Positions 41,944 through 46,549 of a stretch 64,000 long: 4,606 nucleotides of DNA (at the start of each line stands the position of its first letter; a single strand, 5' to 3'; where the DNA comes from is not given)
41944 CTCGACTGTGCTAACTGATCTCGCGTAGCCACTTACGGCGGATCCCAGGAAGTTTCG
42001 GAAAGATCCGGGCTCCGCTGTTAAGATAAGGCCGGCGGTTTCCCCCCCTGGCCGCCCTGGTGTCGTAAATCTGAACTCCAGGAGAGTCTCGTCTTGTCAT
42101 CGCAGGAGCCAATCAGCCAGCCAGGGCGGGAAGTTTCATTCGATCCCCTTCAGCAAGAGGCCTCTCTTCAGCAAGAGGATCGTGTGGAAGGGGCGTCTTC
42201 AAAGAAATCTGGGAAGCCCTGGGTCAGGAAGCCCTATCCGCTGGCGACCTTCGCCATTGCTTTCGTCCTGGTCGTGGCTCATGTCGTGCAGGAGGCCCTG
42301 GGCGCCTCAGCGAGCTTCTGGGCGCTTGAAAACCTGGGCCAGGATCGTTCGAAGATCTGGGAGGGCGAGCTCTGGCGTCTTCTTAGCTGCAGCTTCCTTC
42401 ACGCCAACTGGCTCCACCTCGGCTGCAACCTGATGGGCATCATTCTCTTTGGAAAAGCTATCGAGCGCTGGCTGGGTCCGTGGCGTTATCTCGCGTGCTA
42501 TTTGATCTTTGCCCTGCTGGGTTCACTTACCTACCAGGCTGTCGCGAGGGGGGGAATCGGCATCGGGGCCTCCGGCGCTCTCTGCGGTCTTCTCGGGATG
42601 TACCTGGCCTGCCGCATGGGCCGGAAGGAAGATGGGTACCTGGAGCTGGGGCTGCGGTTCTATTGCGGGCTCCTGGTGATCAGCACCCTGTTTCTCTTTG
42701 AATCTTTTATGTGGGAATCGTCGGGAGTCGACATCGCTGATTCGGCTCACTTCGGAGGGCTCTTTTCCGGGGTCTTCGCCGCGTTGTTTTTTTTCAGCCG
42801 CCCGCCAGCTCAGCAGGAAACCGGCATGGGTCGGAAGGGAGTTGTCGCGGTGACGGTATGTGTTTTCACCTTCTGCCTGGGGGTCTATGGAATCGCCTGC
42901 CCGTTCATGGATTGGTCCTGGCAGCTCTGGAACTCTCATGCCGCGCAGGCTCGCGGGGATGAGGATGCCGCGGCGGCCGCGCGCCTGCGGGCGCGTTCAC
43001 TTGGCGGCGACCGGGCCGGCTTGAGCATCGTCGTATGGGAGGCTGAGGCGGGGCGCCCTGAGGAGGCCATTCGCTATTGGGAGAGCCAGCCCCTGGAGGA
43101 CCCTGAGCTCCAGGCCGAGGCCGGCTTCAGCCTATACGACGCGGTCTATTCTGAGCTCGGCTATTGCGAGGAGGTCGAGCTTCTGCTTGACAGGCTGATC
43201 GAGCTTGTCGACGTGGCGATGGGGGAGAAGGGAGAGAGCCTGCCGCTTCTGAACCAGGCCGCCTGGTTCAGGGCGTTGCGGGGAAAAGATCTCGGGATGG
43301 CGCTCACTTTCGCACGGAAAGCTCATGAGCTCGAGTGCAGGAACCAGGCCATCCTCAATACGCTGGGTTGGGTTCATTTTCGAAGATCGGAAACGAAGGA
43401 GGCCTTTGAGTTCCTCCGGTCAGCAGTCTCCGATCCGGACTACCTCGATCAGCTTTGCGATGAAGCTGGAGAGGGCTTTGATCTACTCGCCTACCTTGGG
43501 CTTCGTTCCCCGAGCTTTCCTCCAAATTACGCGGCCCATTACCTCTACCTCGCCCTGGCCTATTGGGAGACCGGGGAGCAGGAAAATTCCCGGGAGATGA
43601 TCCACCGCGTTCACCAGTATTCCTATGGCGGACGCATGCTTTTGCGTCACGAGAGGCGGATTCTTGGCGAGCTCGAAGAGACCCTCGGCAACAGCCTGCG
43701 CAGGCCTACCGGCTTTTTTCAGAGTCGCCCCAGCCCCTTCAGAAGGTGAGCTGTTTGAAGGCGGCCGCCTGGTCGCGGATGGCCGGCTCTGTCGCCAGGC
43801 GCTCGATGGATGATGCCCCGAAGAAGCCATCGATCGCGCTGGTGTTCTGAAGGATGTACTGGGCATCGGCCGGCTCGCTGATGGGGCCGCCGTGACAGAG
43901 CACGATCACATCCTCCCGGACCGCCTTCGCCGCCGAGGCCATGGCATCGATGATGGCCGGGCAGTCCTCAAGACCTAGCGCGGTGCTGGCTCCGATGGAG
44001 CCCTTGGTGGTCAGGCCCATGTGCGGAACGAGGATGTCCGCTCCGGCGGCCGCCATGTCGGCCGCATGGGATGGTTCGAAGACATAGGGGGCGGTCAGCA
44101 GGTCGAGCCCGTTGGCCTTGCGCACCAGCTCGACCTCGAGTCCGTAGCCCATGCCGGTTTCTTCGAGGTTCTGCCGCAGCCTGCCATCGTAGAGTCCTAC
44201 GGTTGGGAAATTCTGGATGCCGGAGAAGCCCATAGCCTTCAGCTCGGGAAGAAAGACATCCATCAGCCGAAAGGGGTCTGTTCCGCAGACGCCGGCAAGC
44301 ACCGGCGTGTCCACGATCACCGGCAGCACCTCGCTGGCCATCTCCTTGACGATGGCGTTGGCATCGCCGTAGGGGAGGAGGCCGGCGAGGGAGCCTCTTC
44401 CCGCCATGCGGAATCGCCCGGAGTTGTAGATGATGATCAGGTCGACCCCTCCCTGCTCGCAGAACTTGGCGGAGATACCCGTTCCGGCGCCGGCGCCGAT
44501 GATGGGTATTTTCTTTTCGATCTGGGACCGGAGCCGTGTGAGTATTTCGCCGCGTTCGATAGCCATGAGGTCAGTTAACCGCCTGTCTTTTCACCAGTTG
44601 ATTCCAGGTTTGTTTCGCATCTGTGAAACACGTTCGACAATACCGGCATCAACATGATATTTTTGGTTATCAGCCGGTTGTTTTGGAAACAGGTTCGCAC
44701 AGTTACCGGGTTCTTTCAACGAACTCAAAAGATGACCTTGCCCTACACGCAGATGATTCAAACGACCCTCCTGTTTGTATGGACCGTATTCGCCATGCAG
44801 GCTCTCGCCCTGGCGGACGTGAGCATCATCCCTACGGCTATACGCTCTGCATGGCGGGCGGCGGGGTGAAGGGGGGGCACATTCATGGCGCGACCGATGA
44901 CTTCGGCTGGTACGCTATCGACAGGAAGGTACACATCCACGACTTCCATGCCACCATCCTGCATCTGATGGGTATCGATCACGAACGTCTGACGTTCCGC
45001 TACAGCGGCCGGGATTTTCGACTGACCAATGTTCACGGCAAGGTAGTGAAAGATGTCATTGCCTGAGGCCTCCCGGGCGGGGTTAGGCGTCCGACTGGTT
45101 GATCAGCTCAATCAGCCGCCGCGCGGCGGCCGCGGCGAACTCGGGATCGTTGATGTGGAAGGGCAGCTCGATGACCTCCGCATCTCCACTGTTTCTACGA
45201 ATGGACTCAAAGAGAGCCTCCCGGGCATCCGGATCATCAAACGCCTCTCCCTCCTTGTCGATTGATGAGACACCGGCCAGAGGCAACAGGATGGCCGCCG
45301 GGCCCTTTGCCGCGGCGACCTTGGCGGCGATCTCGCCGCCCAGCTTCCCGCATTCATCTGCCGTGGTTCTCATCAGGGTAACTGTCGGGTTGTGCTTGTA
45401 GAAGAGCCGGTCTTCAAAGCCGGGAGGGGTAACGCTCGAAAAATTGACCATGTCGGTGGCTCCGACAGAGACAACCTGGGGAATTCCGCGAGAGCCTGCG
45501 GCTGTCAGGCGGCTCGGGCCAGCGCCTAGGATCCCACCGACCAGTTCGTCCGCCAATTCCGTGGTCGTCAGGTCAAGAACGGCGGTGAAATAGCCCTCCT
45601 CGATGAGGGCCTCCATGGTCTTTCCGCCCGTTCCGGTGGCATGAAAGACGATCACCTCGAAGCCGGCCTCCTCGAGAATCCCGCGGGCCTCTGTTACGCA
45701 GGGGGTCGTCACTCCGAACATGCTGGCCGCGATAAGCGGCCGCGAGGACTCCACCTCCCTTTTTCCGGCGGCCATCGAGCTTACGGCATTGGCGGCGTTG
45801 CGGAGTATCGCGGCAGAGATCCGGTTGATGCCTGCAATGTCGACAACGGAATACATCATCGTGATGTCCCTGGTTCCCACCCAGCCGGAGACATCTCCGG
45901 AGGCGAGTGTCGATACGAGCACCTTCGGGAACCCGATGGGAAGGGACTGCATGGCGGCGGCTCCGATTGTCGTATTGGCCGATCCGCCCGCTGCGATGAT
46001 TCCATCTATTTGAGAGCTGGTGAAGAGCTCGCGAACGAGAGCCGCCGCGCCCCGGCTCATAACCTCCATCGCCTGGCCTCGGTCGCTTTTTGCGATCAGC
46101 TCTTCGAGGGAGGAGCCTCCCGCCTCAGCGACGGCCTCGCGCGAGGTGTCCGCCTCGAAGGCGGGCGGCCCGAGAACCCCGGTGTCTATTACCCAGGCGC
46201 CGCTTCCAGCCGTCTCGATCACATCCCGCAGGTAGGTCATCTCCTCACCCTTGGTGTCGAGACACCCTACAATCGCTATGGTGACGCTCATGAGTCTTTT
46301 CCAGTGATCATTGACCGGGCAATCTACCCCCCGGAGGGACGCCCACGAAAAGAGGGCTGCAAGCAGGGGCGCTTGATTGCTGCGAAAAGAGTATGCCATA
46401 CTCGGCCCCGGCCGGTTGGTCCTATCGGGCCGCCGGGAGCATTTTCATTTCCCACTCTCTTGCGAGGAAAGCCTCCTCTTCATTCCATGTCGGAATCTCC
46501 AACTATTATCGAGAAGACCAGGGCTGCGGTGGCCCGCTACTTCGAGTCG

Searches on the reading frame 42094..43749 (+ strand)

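Call 30: search_protein_families(library=pfam, proteins=[window:42094-43749:+], max_evalue=0.001)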
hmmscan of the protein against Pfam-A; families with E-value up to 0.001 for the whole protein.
window:42094-43749:+ (551 aa): 2 families
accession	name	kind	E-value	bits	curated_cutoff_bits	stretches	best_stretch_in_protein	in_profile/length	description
PF01694.28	Rhomboid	-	3e-26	92.8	22.6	1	91-235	2-142/143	Rhomboid domain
PF13374.12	TPR_10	-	5.8e-05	23.4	27.5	0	419-445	3-29/42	Tetratricopeptide repeat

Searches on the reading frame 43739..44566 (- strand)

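Call 31: search_protein_families(library=pfam, proteins=[window:43739-44566:-], max_evalue=0.001)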
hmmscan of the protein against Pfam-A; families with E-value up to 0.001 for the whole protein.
window:43739-44566:- (275 aa): 1 family
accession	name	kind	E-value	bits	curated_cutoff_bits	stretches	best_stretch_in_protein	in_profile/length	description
PF09370.16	PEP_hydrolase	-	1.1e-124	415.3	33.8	1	7-273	1-267/267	Phosphoenolpyruvate hydrolase-like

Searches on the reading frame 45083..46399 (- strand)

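Call 31: search_protein_families(library=pfam, proteins=[window:45083-46399:-], max_evalue=0.001)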
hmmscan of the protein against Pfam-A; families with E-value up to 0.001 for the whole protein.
window:45083-46399:- (438 aa): 2 families
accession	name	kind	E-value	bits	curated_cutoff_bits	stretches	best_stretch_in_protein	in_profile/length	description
PF23189.1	UPF0261_C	-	2.6e-86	288.8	27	1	220-432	1-217/218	Uncharacterised protein family (UPF0261) C-terminal domain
PF06792.17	UPF0261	-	7e-64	215.5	27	1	40-213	2-174/176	Uncharacterised protein family (UPF0261) N-terminal domain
